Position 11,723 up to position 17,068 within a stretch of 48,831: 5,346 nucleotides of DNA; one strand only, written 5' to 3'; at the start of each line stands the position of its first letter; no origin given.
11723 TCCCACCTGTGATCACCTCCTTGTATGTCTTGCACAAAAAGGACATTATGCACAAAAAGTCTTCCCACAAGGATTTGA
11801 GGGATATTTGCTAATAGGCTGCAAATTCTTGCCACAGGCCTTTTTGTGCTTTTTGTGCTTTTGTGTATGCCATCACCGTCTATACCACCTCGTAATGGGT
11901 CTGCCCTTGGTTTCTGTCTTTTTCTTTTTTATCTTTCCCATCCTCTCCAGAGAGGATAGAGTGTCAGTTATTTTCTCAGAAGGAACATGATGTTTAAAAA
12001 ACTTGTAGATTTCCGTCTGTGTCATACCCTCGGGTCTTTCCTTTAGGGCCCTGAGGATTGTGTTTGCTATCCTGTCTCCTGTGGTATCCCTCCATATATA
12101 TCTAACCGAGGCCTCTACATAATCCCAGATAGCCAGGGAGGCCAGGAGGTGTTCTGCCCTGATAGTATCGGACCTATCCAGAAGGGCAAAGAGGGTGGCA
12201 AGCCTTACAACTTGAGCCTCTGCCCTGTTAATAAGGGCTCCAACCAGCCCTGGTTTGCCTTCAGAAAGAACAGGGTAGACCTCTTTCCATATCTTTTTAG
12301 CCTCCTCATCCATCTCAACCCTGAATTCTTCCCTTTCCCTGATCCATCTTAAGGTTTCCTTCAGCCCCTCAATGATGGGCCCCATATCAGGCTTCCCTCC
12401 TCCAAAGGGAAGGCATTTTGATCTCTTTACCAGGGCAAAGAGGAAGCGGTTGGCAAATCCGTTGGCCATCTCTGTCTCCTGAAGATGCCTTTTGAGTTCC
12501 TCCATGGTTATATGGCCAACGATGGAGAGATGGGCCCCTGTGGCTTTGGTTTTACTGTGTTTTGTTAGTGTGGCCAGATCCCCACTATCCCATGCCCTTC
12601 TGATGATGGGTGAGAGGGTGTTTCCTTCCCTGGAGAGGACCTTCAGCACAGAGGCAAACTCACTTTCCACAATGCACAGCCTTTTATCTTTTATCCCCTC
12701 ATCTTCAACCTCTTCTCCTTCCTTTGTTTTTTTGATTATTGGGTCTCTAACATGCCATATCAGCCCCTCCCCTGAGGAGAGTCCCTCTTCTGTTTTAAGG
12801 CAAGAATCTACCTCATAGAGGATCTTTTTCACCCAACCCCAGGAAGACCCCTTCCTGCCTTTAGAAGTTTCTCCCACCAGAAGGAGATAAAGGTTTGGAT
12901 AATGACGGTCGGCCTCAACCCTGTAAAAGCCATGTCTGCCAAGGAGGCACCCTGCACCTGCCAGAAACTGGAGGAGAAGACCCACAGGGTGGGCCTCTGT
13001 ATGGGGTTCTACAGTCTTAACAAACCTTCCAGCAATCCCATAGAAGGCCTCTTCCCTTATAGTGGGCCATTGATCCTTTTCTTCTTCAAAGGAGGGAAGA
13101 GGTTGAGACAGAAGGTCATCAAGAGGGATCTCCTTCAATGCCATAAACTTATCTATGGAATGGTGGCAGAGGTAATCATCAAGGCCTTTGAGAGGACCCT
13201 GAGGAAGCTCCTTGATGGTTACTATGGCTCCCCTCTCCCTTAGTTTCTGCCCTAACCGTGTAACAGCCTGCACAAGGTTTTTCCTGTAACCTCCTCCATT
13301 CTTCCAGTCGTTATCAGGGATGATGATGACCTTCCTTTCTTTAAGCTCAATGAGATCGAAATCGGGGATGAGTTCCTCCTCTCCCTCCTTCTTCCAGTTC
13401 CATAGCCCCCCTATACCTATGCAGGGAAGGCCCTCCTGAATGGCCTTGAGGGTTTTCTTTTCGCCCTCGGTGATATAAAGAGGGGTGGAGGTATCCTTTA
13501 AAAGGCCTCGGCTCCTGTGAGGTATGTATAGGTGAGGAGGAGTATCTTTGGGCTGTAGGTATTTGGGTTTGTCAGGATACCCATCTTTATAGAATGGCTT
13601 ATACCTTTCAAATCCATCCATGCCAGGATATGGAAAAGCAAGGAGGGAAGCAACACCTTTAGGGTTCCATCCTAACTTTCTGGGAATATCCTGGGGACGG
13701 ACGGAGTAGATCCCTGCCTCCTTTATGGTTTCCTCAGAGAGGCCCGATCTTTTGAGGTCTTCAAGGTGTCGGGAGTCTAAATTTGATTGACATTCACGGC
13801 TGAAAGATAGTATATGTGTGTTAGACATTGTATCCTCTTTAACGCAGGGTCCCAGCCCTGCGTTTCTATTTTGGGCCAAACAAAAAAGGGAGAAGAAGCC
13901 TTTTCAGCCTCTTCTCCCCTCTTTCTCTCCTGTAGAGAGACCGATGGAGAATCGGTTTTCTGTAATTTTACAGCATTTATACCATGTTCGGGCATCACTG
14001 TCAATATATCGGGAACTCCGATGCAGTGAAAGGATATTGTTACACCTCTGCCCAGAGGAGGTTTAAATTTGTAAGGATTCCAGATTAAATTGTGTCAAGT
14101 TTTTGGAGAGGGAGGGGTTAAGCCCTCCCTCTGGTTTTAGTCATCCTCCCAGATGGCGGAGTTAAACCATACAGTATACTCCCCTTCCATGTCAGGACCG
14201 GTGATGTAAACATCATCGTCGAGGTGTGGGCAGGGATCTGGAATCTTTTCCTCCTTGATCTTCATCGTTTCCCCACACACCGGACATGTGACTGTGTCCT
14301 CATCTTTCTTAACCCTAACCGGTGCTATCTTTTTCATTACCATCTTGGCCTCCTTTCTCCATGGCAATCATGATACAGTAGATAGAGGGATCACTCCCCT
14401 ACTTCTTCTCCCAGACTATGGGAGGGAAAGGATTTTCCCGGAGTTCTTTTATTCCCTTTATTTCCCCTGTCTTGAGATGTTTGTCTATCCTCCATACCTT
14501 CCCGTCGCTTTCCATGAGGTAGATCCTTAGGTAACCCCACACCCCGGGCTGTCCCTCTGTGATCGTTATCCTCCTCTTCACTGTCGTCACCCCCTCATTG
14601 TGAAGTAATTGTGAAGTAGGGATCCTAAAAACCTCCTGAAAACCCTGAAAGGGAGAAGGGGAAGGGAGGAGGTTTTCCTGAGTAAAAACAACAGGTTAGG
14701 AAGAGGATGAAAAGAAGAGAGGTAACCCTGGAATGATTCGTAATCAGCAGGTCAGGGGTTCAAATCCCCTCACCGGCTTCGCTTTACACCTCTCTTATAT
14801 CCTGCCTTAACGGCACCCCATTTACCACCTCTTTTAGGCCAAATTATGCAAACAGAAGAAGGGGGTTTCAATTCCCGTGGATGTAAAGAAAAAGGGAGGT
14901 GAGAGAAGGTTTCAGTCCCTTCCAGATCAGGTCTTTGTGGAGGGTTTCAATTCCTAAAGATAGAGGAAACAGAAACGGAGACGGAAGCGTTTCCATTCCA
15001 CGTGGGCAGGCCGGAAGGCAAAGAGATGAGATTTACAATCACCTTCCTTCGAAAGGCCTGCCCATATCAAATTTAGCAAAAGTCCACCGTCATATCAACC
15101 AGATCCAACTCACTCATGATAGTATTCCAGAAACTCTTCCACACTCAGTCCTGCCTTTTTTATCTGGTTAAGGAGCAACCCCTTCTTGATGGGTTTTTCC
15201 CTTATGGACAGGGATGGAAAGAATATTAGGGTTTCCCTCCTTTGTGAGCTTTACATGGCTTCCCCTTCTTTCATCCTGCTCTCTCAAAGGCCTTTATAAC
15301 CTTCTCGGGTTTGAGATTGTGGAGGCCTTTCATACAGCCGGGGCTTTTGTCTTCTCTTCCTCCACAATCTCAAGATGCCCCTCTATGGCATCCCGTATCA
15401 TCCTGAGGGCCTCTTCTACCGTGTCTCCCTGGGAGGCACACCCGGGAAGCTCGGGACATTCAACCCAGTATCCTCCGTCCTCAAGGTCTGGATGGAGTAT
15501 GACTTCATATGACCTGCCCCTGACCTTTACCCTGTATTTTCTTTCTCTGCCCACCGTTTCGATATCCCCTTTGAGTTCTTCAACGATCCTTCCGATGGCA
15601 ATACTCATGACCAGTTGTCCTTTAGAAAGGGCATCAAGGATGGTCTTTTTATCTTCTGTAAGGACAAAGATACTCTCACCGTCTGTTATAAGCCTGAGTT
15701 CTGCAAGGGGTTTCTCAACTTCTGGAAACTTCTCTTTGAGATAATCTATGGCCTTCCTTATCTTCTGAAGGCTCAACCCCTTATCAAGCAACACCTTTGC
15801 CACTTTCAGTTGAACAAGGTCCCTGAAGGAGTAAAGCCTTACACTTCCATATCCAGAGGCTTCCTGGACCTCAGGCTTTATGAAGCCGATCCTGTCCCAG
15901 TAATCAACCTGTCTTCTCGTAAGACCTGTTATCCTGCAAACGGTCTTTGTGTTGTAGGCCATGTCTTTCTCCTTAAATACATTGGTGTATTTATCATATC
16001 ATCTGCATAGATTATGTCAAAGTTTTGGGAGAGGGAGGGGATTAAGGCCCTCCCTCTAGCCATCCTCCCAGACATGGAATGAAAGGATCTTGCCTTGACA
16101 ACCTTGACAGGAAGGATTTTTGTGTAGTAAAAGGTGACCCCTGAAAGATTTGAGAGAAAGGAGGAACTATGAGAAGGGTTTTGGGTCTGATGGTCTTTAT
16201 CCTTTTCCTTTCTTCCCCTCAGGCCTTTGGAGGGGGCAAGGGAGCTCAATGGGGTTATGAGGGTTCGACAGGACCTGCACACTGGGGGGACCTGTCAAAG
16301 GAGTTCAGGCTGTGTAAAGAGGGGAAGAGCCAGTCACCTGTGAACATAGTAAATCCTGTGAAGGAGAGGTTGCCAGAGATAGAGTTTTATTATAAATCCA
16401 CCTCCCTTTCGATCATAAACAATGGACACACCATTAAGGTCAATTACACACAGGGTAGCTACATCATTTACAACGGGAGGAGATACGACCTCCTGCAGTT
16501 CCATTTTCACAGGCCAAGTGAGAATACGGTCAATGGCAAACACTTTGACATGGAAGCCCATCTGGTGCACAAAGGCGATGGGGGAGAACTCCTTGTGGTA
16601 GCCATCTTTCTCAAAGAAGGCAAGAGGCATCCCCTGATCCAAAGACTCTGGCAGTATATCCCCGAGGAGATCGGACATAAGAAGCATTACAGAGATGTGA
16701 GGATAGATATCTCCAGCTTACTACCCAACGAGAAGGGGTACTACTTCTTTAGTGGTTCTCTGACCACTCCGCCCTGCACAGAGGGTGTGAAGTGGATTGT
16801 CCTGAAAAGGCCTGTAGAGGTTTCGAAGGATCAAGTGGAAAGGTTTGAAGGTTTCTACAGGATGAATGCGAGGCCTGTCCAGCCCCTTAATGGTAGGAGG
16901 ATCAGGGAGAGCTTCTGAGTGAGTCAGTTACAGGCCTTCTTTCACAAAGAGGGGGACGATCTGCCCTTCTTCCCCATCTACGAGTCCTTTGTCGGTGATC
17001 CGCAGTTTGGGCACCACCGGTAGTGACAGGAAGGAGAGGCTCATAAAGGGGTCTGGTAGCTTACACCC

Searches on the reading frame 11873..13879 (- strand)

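Call 95: search_protein_families(library=pfam, proteins=[window:11873-13879:-], max_evalue=0.00001)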
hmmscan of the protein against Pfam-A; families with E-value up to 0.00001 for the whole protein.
window:11873-13879:- (668 aa): 2 families
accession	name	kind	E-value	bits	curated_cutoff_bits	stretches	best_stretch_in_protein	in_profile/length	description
PF12965.13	DUF3854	-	3.6e-17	62.9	23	1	127-241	6-127/130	Domain of unknown function (DUF3854)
PF13148.11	DUF3987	-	5.1e-15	56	27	1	398-596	143-362/364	Protein of unknown function (DUF3987)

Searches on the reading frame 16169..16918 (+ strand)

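Call 26: search_protein_families(library=pfam, proteins=[window:16169-16918:+], max_evalue=0.001)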
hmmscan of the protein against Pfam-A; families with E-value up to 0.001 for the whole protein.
window:16169-16918:+ (249 aa): 1 family
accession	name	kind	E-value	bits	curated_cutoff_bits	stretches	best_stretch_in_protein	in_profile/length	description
PF00194.26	Carb_anhydrase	-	1.1e-45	156.7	27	1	35-249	2-254/254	Eukaryotic-type carbonic anhydrase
